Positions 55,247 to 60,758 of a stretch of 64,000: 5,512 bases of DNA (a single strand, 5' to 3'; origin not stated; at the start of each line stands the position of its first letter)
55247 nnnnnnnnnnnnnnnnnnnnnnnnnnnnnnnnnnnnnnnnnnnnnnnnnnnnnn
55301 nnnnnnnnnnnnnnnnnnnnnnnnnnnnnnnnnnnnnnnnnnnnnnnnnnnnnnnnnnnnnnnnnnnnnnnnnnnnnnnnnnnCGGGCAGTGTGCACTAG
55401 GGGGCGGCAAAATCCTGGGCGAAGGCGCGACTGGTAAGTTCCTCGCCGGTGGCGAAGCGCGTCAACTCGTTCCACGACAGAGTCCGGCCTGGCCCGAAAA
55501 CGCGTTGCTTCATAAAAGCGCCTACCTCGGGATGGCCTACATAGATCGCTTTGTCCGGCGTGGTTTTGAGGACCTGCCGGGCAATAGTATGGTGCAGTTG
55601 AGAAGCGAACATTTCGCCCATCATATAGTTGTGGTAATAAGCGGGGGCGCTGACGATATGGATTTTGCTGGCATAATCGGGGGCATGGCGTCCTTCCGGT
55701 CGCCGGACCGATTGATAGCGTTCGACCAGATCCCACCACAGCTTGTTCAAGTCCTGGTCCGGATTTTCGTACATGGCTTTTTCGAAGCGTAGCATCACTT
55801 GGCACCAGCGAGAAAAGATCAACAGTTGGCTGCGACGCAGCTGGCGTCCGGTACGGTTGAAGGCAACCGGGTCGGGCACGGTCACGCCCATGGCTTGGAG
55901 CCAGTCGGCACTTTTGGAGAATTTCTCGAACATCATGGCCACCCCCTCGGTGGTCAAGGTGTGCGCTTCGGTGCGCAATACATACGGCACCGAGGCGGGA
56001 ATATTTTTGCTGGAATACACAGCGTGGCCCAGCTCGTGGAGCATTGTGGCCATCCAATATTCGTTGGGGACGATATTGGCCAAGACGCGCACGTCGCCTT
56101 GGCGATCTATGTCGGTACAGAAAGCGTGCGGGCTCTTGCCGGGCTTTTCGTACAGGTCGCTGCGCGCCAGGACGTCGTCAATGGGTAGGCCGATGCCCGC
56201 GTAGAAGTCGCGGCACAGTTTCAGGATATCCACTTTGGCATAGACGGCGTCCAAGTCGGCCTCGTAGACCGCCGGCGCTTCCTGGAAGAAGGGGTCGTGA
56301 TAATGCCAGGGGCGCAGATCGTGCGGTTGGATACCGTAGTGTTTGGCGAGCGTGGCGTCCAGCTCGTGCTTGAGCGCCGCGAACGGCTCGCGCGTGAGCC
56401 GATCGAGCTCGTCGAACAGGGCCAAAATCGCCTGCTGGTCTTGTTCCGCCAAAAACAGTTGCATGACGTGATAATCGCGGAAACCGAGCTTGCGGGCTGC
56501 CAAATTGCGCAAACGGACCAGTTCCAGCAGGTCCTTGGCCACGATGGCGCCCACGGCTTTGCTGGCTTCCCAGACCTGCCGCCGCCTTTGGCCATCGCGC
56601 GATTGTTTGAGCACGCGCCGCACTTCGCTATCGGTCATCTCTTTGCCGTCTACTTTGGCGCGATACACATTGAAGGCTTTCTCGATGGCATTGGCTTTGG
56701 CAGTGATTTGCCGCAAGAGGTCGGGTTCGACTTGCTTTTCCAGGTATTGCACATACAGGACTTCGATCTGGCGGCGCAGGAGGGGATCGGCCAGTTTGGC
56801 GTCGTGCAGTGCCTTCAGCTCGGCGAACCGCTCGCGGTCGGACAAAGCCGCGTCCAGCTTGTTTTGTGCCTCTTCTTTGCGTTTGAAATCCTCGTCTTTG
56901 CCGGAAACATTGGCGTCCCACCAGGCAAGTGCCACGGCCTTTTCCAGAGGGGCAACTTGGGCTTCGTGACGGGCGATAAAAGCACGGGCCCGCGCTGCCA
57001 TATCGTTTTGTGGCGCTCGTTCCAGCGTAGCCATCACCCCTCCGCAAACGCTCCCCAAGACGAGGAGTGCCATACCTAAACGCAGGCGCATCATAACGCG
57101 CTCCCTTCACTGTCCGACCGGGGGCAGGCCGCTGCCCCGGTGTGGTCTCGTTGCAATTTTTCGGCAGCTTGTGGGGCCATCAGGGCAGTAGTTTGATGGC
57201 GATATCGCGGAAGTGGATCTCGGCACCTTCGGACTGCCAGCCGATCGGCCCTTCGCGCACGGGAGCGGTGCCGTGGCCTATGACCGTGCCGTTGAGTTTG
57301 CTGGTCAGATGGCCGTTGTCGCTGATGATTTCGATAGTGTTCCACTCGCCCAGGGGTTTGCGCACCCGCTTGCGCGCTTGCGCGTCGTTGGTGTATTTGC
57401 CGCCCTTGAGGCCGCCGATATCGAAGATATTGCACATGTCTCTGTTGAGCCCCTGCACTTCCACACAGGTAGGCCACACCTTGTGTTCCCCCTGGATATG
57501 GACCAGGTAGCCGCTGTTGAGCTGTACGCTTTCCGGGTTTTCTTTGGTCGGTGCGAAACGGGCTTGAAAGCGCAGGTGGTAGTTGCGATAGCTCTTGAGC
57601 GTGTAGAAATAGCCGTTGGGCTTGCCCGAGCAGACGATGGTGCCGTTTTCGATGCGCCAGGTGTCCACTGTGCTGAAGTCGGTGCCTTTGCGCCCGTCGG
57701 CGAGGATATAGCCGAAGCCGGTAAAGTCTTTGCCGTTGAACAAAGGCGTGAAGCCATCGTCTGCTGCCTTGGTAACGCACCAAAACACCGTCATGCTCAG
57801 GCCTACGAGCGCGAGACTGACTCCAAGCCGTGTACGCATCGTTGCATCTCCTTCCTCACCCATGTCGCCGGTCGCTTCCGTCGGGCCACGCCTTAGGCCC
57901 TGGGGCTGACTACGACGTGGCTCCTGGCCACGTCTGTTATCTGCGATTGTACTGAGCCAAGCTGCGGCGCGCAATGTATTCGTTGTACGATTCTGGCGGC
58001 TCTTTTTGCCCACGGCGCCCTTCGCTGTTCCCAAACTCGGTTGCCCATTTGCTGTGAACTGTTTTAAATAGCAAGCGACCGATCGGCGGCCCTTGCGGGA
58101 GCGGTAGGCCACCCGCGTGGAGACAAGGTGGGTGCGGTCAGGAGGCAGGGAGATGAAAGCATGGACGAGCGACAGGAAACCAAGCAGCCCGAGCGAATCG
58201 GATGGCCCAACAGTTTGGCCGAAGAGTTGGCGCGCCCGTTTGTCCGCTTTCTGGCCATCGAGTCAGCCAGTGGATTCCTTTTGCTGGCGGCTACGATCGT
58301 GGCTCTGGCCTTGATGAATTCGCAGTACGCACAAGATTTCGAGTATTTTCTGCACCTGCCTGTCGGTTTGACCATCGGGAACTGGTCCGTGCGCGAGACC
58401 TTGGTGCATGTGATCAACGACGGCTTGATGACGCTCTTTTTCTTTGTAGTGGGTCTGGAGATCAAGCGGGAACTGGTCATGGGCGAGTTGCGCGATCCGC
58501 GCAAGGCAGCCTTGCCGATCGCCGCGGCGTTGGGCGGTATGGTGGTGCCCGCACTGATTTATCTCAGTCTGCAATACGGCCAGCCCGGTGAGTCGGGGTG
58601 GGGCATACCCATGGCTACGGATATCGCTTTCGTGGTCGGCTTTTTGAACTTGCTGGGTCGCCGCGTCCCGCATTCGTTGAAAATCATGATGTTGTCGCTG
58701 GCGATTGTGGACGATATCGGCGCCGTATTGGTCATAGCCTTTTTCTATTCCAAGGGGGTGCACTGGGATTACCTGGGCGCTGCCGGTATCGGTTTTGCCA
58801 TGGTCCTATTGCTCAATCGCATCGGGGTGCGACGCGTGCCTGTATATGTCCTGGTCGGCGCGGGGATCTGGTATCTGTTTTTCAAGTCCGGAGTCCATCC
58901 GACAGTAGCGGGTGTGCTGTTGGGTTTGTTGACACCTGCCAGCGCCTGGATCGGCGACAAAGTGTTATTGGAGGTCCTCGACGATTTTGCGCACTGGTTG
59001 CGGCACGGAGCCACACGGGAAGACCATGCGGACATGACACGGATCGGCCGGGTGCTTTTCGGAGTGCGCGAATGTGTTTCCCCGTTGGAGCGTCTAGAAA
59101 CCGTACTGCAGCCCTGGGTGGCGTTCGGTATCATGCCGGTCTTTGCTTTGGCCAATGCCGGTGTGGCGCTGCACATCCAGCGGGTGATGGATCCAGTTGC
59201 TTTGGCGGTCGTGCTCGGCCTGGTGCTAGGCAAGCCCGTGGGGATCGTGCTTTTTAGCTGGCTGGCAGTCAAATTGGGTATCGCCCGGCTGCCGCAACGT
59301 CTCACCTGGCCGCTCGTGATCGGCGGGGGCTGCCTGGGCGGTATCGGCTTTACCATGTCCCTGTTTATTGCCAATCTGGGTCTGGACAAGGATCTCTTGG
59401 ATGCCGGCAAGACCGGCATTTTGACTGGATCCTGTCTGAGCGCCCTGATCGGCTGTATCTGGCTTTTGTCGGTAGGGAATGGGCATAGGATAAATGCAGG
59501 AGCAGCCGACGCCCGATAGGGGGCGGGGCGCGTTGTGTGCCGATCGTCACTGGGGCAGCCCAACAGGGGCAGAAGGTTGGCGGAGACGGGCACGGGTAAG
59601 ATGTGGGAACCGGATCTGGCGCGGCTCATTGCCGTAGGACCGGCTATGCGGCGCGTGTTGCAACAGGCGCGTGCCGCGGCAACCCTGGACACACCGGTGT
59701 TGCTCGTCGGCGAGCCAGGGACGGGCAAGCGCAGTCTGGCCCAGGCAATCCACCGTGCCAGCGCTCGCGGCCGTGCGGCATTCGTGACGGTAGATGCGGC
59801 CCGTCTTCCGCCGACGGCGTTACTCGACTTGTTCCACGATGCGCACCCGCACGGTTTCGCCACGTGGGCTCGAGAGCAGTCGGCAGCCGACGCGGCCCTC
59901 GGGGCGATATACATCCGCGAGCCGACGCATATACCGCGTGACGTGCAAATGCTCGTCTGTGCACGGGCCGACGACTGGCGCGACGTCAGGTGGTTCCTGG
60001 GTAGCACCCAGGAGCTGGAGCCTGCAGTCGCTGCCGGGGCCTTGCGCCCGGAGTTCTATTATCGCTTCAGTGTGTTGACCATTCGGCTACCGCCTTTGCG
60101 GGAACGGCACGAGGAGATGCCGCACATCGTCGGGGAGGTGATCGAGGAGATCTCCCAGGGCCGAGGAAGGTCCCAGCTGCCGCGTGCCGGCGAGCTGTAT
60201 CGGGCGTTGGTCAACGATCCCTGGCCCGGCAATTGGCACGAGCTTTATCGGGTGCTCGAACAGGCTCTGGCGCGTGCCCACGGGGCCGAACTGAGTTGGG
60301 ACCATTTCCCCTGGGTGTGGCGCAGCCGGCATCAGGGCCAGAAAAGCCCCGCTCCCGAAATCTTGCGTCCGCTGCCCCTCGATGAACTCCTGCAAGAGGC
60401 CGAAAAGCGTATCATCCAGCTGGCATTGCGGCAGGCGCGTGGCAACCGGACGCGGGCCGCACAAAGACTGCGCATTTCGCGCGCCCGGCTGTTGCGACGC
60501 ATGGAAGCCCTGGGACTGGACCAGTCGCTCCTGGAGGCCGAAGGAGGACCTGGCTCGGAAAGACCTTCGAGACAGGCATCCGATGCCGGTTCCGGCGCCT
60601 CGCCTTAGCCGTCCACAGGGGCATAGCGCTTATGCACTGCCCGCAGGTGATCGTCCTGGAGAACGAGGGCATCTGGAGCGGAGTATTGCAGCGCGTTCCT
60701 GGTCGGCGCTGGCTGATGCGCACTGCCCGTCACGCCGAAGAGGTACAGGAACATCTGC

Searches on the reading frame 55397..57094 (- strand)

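Call 22: search_protein_families(library=pfam, proteins=[window:55397-57094:-], max_evalue=0.001)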
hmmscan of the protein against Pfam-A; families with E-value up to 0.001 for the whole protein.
window:55397-57094:- (565 aa): 3 families
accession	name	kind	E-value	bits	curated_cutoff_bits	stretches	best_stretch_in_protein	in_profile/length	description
PF01401.24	Peptidase_M2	-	2.3e-22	79.8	23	1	33-552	4-550/581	Angiotensin-converting enzyme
PF01432.26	Peptidase_M3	-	3.1e-15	56.9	27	2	313-562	190-455/457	Peptidase family M3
PF02074.21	Peptidase_M32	-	1.2e-10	41.1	25.1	1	486-561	410-484/489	Carboxypeptidase Taq (M32) metallopeptidase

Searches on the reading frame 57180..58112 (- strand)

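Call 22: search_protein_families(library=pfam, proteins=[window:57180-58112:-], max_evalue=0.001)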
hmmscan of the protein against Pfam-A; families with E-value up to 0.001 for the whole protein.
window:57180-58112:- (310 aa): 1 family
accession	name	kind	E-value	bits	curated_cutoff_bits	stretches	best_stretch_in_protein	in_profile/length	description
PF06439.18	3keto-disac_hyd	-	1.5e-31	110.4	26.8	1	120-307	1-187/187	3-keto-disaccharide hydrolase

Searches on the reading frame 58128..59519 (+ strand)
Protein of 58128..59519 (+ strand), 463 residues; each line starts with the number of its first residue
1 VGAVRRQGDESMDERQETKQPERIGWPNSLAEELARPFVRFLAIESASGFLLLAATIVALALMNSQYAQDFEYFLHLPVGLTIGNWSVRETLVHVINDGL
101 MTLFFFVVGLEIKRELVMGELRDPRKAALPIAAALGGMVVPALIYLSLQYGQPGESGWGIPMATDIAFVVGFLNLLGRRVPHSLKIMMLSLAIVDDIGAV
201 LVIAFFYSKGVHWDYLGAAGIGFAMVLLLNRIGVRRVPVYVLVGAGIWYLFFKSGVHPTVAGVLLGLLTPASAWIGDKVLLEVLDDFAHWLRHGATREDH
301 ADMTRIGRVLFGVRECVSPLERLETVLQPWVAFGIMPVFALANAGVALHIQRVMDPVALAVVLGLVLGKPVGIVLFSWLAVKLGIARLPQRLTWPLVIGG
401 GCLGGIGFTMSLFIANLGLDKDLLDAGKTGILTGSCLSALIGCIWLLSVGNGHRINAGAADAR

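Call 22: search_protein_families(library=pfam, proteins=[window:58128-59519:+], max_evalue=0.001)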
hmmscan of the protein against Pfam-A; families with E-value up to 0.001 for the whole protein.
window:58128-59519:+ (463 aa): 1 family
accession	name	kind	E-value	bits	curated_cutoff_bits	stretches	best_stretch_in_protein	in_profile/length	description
PF06965.17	Na_H_antiport_1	-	4.4e-144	480.4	23.5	1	40-446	2-374/374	Na+/H+ antiporter 1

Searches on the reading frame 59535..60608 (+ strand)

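Call 22: search_protein_families(library=pfam, proteins=[window:59535-60608:+], max_evalue=0.001)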
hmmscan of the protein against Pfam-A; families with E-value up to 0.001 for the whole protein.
window:59535-60608:+ (357 aa): 6 families
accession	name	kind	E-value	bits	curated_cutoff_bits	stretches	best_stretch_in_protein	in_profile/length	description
PF00158.32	Sigma54_activat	-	4.1e-17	62.8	20.2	1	34-183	4-167/168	Sigma-54 interaction domain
PF14532.12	Sigma54_activ_2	-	2.9e-11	44.2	25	1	35-188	4-138/138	Sigma-54 interaction domain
PF25601.1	AAA_lid_14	-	3e-09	37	27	1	189-271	1-83/87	AAA+ ATPase lid domain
PF02954.25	HTH_8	-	2.1e-08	34.2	22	1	286-325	2-41/42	Bacterial regulatory protein, Fis family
PF13191.12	AAA_16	-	6.3e-06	27.2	32.6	1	40-121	14-92/167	AAA ATPase domain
PF07728.20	AAA_5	-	0.00094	19.6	22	0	54-85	1-31/139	AAA domain (dynein-related subfamily)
